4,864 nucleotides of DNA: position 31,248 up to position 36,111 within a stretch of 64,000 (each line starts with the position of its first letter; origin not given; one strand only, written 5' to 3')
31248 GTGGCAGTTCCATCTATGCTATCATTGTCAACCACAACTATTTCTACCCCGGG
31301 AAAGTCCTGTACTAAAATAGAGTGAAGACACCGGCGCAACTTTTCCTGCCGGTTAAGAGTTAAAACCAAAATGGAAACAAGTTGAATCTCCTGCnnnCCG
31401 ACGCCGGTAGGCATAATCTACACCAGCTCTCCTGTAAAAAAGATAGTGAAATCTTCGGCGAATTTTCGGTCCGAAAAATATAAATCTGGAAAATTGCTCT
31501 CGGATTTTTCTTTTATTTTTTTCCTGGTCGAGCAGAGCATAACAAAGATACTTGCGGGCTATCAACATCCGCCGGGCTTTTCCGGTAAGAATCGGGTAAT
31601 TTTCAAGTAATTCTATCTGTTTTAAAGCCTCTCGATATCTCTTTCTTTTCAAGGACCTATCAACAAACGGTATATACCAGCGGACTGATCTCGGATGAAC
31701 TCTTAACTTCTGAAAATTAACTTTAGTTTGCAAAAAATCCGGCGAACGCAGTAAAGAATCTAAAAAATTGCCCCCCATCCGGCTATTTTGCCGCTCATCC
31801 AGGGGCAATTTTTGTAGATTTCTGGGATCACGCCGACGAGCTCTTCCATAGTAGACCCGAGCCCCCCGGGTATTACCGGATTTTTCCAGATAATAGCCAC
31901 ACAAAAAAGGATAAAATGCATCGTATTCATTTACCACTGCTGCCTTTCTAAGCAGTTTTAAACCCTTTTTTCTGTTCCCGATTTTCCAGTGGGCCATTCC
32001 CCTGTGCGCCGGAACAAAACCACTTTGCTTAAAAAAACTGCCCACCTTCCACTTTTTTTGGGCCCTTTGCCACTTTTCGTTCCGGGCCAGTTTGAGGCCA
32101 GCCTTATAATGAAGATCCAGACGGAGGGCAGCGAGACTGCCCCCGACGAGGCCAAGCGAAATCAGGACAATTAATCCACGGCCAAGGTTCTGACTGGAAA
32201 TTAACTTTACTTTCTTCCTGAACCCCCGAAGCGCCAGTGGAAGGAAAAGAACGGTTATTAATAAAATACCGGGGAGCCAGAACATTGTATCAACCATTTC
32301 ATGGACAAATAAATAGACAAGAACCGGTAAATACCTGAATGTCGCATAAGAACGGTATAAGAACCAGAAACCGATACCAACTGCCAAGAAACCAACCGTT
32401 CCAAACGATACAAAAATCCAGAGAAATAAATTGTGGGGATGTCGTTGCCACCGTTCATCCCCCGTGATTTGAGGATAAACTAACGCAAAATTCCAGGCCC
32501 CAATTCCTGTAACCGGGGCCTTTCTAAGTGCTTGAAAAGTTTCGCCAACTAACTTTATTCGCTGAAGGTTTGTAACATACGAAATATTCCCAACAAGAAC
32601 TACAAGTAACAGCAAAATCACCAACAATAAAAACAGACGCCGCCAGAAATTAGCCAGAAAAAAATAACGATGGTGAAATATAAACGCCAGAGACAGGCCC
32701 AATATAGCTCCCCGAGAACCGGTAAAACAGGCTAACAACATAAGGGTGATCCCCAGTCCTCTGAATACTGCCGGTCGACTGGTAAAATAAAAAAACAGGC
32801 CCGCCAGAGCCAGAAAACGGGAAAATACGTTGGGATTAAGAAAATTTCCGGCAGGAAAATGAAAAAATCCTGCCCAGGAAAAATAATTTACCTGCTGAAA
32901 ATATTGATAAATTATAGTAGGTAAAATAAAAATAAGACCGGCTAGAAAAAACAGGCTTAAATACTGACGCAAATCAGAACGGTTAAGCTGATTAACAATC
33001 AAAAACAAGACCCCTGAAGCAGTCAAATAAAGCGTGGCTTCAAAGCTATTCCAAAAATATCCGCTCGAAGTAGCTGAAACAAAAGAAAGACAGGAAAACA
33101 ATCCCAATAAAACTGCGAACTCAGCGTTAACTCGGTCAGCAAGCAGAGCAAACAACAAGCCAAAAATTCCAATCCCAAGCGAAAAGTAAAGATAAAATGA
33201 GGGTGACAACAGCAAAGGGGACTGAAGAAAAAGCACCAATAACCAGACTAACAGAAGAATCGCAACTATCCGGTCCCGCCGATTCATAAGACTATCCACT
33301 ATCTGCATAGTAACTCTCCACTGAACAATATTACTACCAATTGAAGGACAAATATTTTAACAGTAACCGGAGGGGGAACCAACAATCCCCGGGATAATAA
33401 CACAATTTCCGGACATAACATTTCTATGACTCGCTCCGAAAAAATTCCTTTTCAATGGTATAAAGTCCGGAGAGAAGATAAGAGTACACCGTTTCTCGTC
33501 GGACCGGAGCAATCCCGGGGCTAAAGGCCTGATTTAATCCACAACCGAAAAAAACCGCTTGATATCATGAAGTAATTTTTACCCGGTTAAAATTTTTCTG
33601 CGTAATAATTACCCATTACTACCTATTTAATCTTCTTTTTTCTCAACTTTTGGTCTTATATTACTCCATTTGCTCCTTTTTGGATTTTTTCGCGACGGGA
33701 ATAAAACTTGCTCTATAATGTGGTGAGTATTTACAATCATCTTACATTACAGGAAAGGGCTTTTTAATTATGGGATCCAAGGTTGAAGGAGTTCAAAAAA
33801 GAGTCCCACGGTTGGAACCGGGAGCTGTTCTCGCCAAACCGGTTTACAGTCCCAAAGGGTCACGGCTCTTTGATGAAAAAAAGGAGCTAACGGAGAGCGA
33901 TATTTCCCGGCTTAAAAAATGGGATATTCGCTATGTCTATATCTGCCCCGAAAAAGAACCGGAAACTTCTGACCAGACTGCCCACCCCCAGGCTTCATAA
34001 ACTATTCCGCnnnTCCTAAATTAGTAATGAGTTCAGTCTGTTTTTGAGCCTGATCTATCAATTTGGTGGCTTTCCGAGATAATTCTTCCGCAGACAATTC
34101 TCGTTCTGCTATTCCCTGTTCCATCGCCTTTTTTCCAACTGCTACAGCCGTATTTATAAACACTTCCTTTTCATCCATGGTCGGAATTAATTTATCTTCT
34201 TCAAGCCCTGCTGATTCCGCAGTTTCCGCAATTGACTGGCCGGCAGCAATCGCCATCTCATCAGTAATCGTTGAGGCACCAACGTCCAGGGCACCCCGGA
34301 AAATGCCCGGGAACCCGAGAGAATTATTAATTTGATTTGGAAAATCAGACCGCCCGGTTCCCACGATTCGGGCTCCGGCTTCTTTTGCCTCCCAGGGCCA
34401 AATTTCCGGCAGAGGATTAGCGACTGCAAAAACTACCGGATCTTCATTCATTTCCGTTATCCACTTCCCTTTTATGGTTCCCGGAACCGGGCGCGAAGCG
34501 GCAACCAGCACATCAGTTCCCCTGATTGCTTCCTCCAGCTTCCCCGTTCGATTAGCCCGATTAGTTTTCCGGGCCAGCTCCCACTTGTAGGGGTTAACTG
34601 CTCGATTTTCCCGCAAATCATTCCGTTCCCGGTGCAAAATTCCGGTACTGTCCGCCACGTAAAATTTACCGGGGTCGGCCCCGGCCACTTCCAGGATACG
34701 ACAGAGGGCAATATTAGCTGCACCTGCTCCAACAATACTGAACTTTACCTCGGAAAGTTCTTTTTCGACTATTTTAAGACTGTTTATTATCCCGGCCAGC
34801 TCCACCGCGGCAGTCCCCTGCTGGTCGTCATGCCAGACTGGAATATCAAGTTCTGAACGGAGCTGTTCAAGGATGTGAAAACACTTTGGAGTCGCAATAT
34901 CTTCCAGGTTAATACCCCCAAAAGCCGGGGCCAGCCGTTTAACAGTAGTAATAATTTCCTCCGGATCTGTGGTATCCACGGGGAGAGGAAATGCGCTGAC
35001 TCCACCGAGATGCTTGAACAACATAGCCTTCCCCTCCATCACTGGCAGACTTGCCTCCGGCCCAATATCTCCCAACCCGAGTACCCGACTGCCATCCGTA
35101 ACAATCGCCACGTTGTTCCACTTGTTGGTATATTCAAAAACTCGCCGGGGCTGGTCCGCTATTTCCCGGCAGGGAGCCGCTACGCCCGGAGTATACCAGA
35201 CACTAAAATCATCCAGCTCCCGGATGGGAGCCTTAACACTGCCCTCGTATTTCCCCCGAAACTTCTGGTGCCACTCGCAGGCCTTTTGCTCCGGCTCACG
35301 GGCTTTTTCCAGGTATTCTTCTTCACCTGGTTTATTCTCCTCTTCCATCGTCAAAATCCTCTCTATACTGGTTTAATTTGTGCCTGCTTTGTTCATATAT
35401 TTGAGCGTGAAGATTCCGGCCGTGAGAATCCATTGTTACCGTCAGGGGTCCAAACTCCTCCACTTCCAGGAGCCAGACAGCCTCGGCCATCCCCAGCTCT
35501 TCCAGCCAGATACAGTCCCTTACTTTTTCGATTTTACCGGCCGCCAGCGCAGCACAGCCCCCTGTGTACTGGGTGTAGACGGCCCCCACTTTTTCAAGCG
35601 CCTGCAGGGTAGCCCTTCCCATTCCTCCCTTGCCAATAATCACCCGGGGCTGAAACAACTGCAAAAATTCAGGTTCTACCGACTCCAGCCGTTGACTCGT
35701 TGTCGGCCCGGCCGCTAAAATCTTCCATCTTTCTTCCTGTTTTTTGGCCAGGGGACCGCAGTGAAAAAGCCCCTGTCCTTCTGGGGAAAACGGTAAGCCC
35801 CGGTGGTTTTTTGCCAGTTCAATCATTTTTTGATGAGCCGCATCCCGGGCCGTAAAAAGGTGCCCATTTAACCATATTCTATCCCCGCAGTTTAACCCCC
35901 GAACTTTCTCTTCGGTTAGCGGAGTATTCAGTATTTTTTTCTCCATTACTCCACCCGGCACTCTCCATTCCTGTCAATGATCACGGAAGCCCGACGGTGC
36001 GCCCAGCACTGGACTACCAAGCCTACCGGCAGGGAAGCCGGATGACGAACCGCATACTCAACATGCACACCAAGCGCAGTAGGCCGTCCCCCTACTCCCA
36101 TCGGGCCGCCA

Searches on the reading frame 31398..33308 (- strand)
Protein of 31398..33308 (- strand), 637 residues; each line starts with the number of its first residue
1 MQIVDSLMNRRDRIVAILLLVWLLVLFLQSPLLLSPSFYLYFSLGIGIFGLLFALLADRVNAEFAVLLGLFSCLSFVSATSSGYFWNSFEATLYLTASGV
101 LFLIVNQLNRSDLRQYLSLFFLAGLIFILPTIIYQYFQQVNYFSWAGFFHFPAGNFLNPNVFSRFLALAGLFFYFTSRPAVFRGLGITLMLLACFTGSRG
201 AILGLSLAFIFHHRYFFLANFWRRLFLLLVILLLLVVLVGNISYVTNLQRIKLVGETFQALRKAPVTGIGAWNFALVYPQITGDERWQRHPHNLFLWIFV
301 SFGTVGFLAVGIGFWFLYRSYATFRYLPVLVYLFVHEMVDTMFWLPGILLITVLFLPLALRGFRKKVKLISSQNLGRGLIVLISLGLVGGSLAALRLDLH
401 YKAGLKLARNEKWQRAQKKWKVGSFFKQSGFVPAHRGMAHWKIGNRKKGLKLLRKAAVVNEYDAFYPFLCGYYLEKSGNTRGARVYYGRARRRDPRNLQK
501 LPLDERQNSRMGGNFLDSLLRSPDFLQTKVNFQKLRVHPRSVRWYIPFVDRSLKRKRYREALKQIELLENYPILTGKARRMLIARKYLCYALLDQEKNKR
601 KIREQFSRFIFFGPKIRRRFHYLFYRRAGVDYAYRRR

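Call 51: search_protein_families(library=ncbifam, proteins=[window:31398-33308:-], max_evalue=0.00001)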
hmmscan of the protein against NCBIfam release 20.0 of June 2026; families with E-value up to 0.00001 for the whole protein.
window:31398-33308:- (637 aa): 0 families

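Call 80: search_protein_families(library=pfam, proteins=[window:31398-33308:-], max_evalue=0.0001)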
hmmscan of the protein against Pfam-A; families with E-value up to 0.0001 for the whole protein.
window:31398-33308:- (637 aa): 1 family
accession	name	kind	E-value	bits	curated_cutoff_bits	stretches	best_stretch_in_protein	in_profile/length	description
PF04932.20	Wzy_C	-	4.3e-12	46.5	31.7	1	187-309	4-147/149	O-Antigen ligase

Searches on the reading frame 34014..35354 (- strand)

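Call 19: search_protein_families(library=pfam, proteins=[window:34014-35354:-], max_evalue=0.001)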
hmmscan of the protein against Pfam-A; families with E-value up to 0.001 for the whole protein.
window:34014-35354:- (447 aa): 2 families
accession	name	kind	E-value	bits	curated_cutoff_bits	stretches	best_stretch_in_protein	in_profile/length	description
PF00390.24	malic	-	3.3e-29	102.4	23.1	1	36-166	4-182/182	Malic enzyme, N-terminal domain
PF03949.21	Malic_M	-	1.8e-26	93.4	23.5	1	179-410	2-257/258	Malic enzyme, NAD binding domain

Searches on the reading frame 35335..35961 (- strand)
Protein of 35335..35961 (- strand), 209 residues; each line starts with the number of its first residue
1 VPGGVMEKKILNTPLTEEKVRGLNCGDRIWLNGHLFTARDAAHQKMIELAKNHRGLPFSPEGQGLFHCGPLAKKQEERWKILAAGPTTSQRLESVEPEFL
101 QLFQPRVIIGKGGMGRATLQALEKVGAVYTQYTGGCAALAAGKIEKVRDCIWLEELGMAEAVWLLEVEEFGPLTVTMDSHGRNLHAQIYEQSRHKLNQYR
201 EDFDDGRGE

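Call 19: search_protein_families(library=pfam, proteins=[window:35335-35961:-], max_evalue=0.001)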
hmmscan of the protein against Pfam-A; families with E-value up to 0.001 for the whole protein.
window:35335-35961:- (209 aa): 1 family
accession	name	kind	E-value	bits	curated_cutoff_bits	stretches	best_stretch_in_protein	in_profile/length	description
PF05683.17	Fumerase_C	-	6.1e-44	150.3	22.2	1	11-187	31-204/205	Fumarase C-terminus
